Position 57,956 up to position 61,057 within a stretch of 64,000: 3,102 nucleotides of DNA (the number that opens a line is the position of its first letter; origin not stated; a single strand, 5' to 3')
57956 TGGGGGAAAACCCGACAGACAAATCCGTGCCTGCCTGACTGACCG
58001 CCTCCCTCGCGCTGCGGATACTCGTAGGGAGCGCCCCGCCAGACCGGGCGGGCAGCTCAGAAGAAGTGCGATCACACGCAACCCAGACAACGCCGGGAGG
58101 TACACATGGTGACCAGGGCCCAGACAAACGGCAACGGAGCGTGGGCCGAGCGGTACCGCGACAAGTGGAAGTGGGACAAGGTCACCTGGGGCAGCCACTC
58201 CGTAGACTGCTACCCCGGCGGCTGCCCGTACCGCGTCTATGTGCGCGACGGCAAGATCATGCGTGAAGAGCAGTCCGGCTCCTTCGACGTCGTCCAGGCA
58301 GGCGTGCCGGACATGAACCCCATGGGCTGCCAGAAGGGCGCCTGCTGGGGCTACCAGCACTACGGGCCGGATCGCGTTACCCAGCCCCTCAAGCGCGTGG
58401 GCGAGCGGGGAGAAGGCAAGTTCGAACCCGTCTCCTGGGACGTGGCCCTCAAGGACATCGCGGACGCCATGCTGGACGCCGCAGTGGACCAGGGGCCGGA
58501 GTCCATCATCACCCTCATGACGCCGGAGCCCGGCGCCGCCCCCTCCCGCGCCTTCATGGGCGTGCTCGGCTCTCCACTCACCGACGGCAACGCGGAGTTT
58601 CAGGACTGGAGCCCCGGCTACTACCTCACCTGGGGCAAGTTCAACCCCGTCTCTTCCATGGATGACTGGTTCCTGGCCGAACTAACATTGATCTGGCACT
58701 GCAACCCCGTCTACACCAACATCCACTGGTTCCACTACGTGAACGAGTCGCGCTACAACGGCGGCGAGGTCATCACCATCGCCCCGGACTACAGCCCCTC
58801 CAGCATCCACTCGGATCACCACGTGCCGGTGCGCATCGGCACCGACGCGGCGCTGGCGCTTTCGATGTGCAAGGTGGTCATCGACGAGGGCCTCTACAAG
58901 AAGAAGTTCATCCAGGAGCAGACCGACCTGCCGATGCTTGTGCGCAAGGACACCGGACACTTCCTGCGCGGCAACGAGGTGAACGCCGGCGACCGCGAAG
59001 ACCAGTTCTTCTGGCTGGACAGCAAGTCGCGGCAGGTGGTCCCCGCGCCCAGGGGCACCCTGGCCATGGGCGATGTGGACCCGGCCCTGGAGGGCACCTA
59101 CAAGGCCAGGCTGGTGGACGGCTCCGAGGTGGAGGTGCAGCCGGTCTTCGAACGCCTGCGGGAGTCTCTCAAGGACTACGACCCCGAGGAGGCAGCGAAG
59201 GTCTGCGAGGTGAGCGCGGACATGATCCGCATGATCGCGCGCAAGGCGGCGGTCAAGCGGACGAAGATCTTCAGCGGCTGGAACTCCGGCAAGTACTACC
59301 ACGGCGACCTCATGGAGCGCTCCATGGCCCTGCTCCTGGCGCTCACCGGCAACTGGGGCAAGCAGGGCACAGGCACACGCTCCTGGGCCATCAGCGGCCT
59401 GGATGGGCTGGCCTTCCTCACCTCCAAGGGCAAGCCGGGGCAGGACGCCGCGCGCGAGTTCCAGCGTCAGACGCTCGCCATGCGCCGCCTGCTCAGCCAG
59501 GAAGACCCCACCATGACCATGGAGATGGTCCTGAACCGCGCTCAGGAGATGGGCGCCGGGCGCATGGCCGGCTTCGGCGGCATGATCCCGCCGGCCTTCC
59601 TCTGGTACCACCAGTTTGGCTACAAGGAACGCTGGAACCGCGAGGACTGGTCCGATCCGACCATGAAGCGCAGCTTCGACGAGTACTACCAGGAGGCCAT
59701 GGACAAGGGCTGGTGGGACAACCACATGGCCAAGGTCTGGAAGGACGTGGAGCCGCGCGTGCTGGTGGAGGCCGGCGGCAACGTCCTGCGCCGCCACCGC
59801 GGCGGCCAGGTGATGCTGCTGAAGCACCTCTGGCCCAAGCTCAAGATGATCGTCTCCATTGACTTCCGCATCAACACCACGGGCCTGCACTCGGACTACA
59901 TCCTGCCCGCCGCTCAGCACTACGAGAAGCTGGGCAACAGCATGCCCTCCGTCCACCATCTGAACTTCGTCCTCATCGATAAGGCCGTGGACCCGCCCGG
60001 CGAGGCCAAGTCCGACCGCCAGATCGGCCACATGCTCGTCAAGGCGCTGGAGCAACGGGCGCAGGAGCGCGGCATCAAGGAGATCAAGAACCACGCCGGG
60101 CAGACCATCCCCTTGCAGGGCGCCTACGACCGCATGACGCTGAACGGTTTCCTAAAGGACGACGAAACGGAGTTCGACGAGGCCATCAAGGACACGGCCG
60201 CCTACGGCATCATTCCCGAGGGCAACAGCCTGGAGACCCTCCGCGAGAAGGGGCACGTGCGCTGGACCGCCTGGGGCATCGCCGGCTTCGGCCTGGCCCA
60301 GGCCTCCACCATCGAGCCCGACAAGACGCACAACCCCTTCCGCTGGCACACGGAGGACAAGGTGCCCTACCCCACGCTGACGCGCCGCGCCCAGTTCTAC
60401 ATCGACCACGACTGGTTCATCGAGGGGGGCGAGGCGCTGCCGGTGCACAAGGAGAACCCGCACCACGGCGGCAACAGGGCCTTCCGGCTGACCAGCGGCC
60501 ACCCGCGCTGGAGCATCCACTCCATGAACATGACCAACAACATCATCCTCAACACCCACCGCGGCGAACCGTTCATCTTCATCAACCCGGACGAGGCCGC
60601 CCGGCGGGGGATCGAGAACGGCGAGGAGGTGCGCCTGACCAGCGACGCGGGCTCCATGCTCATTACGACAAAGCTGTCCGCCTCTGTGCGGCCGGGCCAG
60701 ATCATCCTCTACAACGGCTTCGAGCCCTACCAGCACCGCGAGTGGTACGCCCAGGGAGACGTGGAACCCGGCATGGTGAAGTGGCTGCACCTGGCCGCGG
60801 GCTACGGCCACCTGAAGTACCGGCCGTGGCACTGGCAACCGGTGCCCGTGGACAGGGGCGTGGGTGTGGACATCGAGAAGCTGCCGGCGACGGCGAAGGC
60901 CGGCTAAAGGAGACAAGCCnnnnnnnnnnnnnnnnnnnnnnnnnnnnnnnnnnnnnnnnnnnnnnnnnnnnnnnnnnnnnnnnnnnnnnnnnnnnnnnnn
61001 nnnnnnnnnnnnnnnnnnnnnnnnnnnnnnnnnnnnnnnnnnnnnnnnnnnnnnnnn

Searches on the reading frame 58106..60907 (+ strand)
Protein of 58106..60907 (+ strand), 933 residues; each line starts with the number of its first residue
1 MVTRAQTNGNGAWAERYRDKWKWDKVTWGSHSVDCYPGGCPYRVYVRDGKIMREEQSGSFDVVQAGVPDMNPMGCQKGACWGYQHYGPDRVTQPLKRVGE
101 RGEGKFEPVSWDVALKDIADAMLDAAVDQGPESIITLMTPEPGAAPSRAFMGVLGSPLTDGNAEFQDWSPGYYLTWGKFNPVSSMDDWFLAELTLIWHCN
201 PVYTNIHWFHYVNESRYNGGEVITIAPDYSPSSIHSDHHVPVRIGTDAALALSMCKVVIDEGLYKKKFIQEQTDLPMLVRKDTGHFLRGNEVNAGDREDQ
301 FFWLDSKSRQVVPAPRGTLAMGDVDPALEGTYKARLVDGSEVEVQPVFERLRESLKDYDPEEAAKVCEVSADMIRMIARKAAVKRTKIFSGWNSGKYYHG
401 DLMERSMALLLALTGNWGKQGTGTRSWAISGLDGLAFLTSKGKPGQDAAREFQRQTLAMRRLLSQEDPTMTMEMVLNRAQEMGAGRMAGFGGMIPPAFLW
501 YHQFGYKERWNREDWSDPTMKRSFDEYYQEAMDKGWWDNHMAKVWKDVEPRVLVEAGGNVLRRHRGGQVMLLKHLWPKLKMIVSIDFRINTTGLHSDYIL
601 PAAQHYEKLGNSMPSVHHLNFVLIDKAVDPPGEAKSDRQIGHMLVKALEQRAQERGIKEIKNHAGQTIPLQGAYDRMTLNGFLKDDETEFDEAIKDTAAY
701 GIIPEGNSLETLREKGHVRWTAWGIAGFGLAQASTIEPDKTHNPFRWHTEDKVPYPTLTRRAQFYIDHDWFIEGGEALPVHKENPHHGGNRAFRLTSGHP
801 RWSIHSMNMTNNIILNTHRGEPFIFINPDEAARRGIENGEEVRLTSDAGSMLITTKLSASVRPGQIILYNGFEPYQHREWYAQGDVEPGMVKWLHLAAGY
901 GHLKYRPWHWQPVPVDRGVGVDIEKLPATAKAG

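Call 4: search_protein_families(library=pfam, proteins=[window:58106-60907:+], max_evalue=0.01)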
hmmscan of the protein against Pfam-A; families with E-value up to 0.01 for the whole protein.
window:58106-60907:+ (933 aa): 2 families
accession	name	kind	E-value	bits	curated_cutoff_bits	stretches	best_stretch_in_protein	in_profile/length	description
PF00384.28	Molybdopterin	-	2.3e-29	103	24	1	90-644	1-350/353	Molybdopterin oxidoreductase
PF01568.27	Molydop_binding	-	6.9e-18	65.1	26.8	1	793-874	1-82/110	Molydopterin dinucleotide binding domain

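Call 6: search_protein_families(library=ncbifam, proteins=[window:58106-60907:+], max_evalue=0.01)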
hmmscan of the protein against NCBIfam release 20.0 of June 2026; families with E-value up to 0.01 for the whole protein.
window:58106-60907:+ (933 aa): 25 families
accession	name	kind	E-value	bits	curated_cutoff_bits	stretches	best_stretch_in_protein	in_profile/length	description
TIGR03479.1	DMSO_red_II_alp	subfamily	3.3e-262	872.6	984.75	1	12-924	43-913/913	molybdopterin-dependent oxidoreductase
NF042978.1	EthbenzDh_ebdA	equivalog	3.6e-230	766.4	2000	1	7-925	58-976/977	ethylbenzene dehydrogenase subunit alpha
TIGR01580.1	narG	equivalog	5.3e-58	196.5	1084.15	4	100-289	151-352/1235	nitrate reductase subunit alpha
TIGR02166.1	dmsA_ynfE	subfamily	1.9e-52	178.3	777.7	3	22-271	40-297/794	DMSO/selenate family reductase complex A subunit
TIGR01591.1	Fdh-alpha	equivalog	7.5e-46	156.5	666.25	4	39-273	9-238/672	formate dehydrogenase subunit alpha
NF012032.0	PRK15488.1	equivalog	1.4e-36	125.8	694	3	75-272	83-280/759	thiosulfate reductase PhsA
NF011566.1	PRK14990.1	exception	2.5e-36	125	1600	3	24-270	56-316/814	dimethylsulfoxide reductase subunit A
TIGR00509.1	bisC_fam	subfamily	4.5e-33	114.5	1017.55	4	789-876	623-713/772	molybdopterin guanine dinucleotide-containing S/N-oxide reductase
NF041885.1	selenate_YnfE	exception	1.1e-32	112.8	1675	3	20-270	42-303/805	selenate/tellurate reductase subunit YnfE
NF041884.1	selenate_YnfF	exception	5.2e-30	104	1650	3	22-270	41-296/798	selenate/tellurate reductase subunit YnfF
NF047855.1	AssmNtatRedNasC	equivalog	7e-27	94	1100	3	209-274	199-264/708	assimilatory nitrate reductase catalytic subunit NasC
NF011682.0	PRK15102.1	equivalog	2.3e-26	92.2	909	3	358-424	331-397/829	trimethylamine-N-oxide reductase TorA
TIGR02164.1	torA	equivalog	2e-25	89.1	1465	3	358-424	327-393/824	trimethylamine-N-oxide reductase TorA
NF010055.0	PRK13532.1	equivalog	2.7e-23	82.2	904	2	14-424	33-406/830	nitrate reductase catalytic subunit NapA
NF011567.1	PRK14991.1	equivalog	7.1e-22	77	1750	3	236-384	337-496/1022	tetrathionate reductase subunit TtrA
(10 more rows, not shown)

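Call 65: search_protein_families(library=ncbifam, proteins=[L031:13623-16394:+, L053:11052-13736:+, L051:9628-12375:-, L079:14148-16898:+, L068:3943-6783:+], max_evalue=1e-100)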
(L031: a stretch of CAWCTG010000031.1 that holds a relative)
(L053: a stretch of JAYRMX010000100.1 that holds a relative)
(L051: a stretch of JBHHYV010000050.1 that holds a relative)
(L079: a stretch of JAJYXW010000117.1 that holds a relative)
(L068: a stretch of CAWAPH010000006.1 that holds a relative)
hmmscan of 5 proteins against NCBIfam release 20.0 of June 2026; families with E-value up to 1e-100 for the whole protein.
L031:13623-16394:+ (924 aa): 2 families
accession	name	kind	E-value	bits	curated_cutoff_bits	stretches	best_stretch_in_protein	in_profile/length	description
TIGR03479.1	DMSO_red_II_alp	subfamily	4.9e-229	762.8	984.75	1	1-922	52-912/913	molybdopterin-dependent oxidoreductase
NF042978.1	EthbenzDh_ebdA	equivalog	8.7e-177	589.7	2000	1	1-919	72-971/977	ethylbenzene dehydrogenase subunit alpha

L053:11052-13736:+ (895 aa): 2 families
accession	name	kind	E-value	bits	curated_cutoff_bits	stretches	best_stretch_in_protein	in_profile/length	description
TIGR03479.1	DMSO_red_II_alp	subfamily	5.4e-268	891.8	984.75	1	2-895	41-894/913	molybdopterin-dependent oxidoreductase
NF042978.1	EthbenzDh_ebdA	equivalog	1.6e-183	612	2000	1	1-895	60-955/977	ethylbenzene dehydrogenase subunit alpha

L051:9628-12375:- (916 aa): 2 families
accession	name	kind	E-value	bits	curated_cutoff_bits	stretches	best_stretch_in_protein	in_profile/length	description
TIGR03479.1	DMSO_red_II_alp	subfamily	8.3e-247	821.6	984.75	1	3-914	43-913/913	molybdopterin-dependent oxidoreductase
NF042978.1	EthbenzDh_ebdA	equivalog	4e-209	696.8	2000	1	3-915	63-976/977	ethylbenzene dehydrogenase subunit alpha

L079:14148-16898:+ (917 aa): 2 families
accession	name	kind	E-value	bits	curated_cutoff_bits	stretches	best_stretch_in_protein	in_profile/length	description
TIGR03479.1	DMSO_red_II_alp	subfamily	5.8e-239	795.7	984.75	1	14-915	46-913/913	molybdopterin-dependent oxidoreductase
NF042978.1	EthbenzDh_ebdA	equivalog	3.9e-201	670.3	2000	1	9-915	61-975/977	ethylbenzene dehydrogenase subunit alpha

L068:3943-6783:+ (947 aa): 2 families
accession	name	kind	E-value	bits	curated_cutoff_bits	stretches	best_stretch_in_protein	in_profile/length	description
TIGR03479.1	DMSO_red_II_alp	subfamily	2.2e-239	797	984.75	1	3-946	1-893/913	molybdopterin-dependent oxidoreductase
NF042978.1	EthbenzDh_ebdA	equivalog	3.5e-137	458.6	2000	1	3-942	21-950/977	ethylbenzene dehydrogenase subunit alpha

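Call 75: search_protein_families(library=pfam, proteins=[L063:1846-3081:+, L017:18878-20101:-, L021:4453-6009:+, L084:4481-5332:-, L066:16433-16783:-, L041:1109-1933:-, L013:12386-13519:+, L061:1389-2213:+, L040:3681-4961:-, L058:15207-16853:-], max_evalue=0.00001)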
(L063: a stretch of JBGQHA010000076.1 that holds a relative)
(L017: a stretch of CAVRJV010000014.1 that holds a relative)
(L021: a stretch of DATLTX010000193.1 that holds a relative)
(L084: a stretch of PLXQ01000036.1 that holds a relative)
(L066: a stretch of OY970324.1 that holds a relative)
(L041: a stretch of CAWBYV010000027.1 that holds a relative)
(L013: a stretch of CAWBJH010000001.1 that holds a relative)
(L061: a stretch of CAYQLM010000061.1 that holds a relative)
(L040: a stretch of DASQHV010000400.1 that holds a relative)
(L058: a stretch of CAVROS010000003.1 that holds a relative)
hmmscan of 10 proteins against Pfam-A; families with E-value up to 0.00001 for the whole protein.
L063:1846-3081:+ (412 aa): 5 families
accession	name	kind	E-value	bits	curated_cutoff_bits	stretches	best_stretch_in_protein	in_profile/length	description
PF00441.29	Acyl-CoA_dh_1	-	2.1e-31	109.5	22.4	1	276-408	18-149/150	Acyl-CoA dehydrogenase, C-terminal domain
PF02770.24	Acyl-CoA_dh_M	-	2.6e-15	56.8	33.3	1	139-247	1-97/97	Acyl-CoA dehydrogenase, middle domain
PF08028.16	Acyl-CoA_dh_2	-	7.6e-13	49.4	22.7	1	279-389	6-125/134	Acyl-CoA dehydrogenase, C-terminal domain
PF02771.21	Acyl-CoA_dh_N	-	4.2e-10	40.4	22.9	1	12-118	1-101/113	Acyl-CoA dehydrogenase, N-terminal domain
PF22924.1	ACOX_C_alpha1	-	9.7e-06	25.9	27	0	304-409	47-169/169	Acyl-CoA oxidase, C-alpha1 domain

L017:18878-20101:- (408 aa): 6 families
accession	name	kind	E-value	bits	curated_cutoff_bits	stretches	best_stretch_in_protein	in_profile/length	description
PF22691.2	Thiolase_C_1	-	9e-39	132.9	28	1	276-398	17-138/144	Thiolase C-terminal domain-like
PF00108.29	Thiolase_N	-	2.9e-26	92.8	26.4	1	7-246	1-259/260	Thiolase, N-terminal domain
PF02803.24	Thiolase_C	-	1.3e-10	41.4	27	1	283-375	28-102/123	Thiolase, C-terminal domain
PF00109.32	ketoacyl-synt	-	4.9e-09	36.6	20.8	1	65-133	152-218/252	Beta-ketoacyl synthase, N-terminal domain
PF08545.16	ACP_syn_III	-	7e-07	29.5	24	0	83-121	1-39/80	3-Oxoacyl-[acyl-carrier-protein (ACP)] synthase III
PF02801.28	Ketoacyl-synt_C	-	3.6e-06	27.4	20.8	0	270-308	18-56/119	Beta-ketoacyl synthase, C-terminal domain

L021:4453-6009:+ (519 aa): 2 families
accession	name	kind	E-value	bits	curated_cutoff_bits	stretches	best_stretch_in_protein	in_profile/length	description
PF00501.34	AMP-binding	-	3.5e-63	214.1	29.9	1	13-360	2-378/384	AMP-binding enzyme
PF13193.12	AMP-binding_C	-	2.1e-14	54.6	24.5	1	417-490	1-74/76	AMP-binding enzyme C-terminal domain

L084:4481-5332:- (284 aa): 2 families
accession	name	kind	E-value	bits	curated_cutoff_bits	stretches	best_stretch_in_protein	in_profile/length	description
PF00378.25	ECH_1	-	2.2e-59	201.3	27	1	22-279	2-250/251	Enoyl-CoA hydratase/isomerase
PF16113.10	ECH_2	-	2.6e-30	106.5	27.2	1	27-271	2-239/335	Enoyl-CoA hydratase/isomerase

L066:16433-16783:- (117 aa): 0 families

L041:1109-1933:- (275 aa): 4 families
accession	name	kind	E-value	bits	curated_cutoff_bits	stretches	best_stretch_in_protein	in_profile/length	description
PF13561.12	adh_short_C2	-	1.3e-60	205.4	27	1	12-272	1-235/236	Enoyl-(Acyl carrier protein) reductase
PF00106.31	adh_short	-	1.1e-53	182.1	26.6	1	6-211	1-189/195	short chain dehydrogenase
PF23441.1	SDR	-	4.6e-09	36.5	27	1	76-272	68-255/258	SDR-like rossmann domain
PF08659.16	KR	-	1.9e-07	31.6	22.6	1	9-176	4-154/180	KR domain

L013:12386-13519:+ (378 aa): 3 families
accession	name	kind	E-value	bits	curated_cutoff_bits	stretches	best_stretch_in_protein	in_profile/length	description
PF03060.21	NMO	-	1.3e-44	153.4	28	1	11-359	2-327/331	Nitronate monooxygenase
PF01070.24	FMN_dh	-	9.5e-10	38.5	24.9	1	164-247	226-306/350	FMN-dependent dehydrogenase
PF00478.31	IMPDH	-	1.9e-07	30.9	25.6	0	205-258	198-251/345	IMP dehydrogenase / GMP reductase domain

L061:1389-2213:+ (275 aa): 1 family
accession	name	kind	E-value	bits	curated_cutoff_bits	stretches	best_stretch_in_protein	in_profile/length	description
PF00881.29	Nitroreductase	-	5.3e-17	63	23.5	1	8-192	2-167/167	Nitroreductase family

L040:3681-4961:- (427 aa): 1 family
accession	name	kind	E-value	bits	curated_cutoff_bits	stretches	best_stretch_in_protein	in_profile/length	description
PF07992.20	Pyr_redox_2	-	6.5e-13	49.2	26.1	1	8-121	2-121/291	Pyridine nucleotide-disulphide oxidoreductase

L058:15207-16853:- (549 aa): 1 family
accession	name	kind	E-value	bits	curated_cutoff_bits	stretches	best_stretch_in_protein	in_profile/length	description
PF00171.27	Aldedh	-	9.4e-171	568.8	23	1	96-545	7-461/461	Aldehyde dehydrogenase family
